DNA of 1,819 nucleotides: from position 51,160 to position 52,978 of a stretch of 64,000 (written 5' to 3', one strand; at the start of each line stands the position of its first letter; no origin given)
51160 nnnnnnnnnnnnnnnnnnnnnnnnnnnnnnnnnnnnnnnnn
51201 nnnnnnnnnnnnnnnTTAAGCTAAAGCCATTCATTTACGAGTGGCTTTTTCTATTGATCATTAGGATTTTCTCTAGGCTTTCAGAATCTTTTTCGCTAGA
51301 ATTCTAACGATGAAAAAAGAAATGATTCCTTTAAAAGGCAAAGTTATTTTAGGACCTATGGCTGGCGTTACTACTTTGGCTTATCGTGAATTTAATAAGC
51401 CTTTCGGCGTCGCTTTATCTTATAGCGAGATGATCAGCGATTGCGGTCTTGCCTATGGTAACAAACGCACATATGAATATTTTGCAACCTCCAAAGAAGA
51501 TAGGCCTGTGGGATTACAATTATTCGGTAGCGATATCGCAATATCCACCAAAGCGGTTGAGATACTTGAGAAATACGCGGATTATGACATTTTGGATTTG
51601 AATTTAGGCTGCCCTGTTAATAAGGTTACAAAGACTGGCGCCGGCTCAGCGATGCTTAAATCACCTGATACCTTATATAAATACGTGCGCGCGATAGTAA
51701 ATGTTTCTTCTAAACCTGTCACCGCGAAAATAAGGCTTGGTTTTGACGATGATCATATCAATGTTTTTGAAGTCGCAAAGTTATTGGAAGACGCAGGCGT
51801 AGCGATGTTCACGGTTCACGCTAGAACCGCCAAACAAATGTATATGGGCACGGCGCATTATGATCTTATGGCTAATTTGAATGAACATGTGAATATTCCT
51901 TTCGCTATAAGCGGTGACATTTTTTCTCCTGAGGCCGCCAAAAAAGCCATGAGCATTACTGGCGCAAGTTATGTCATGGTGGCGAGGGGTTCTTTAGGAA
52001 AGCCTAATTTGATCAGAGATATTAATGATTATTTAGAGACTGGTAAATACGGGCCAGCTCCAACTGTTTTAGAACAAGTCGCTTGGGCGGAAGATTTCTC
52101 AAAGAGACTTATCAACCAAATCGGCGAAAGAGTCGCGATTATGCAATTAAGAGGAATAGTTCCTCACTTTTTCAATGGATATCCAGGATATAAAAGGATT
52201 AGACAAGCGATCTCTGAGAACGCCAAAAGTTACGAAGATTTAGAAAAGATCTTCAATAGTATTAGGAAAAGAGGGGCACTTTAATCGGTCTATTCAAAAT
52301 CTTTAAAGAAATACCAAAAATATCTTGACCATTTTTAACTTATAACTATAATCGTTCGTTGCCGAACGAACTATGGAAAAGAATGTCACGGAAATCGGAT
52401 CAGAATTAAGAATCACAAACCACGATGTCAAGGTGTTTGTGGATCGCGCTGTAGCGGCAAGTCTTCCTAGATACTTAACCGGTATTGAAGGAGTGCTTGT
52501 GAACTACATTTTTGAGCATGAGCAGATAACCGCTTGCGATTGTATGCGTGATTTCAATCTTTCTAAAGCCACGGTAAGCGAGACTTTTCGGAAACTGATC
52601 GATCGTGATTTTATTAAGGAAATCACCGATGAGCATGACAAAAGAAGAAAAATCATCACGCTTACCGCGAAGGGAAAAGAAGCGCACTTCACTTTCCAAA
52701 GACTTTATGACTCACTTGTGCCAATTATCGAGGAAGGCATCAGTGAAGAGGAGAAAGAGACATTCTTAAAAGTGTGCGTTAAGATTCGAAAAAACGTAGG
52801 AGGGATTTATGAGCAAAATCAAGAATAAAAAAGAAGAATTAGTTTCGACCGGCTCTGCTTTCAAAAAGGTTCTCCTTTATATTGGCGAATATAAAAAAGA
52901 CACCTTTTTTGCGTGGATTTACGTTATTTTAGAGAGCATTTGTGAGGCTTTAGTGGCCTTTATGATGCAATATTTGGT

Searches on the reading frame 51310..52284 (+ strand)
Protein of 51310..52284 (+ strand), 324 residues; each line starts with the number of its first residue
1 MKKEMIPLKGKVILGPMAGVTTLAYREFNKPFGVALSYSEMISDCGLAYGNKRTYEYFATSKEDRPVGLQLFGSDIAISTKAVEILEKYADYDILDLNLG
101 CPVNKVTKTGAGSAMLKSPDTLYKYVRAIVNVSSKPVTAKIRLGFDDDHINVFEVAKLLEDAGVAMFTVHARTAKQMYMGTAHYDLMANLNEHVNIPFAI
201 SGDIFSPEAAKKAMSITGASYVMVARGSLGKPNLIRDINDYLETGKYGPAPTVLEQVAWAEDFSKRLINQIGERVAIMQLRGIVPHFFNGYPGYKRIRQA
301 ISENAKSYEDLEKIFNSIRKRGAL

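Call 51: search_protein_families(library=pfam, proteins=[window:51310-52284:+])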
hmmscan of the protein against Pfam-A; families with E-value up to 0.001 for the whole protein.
window:51310-52284:+ (324 aa): 1 family
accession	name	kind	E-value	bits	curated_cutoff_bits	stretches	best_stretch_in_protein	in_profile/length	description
PF01207.24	Dus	-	5.7e-76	256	20.4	1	14-313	2-301/311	Dihydrouridine synthase (Dus)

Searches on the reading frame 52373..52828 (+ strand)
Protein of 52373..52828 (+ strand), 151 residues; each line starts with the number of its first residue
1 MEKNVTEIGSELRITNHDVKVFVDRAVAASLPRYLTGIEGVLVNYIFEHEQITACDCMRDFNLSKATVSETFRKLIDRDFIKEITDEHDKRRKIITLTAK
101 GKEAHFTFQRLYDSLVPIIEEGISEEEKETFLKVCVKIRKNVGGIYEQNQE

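Call 51: search_protein_families(library=pfam, proteins=[window:52373-52828:+])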
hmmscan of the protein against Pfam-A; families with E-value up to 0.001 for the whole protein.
window:52373-52828:+ (151 aa): 6 families
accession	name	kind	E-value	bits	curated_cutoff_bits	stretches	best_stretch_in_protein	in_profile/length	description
PF13463.12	HTH_27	-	8.5e-09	36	22.2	1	35-101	1-68/68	Winged helix DNA-binding domain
PF01022.26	HTH_5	-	5.7e-05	23.4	22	1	47-82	12-46/47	Bacterial regulatory protein, arsR family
PF22194.2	F-93_WHD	-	7.8e-05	23.1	28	0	44-101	4-62/62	F-93, winged-helix domain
PF01047.28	MarR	-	9.6e-05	22.6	24.6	1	46-92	12-58/59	MarR family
PF22381.2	Staph_reg_Sar_Rot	-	0.0003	21.2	27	1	47-103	24-80/85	Transcriptional regulator SarA/Rot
PF12802.13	MarR_2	-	0.00072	20.1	27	0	61-92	30-61/61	MarR family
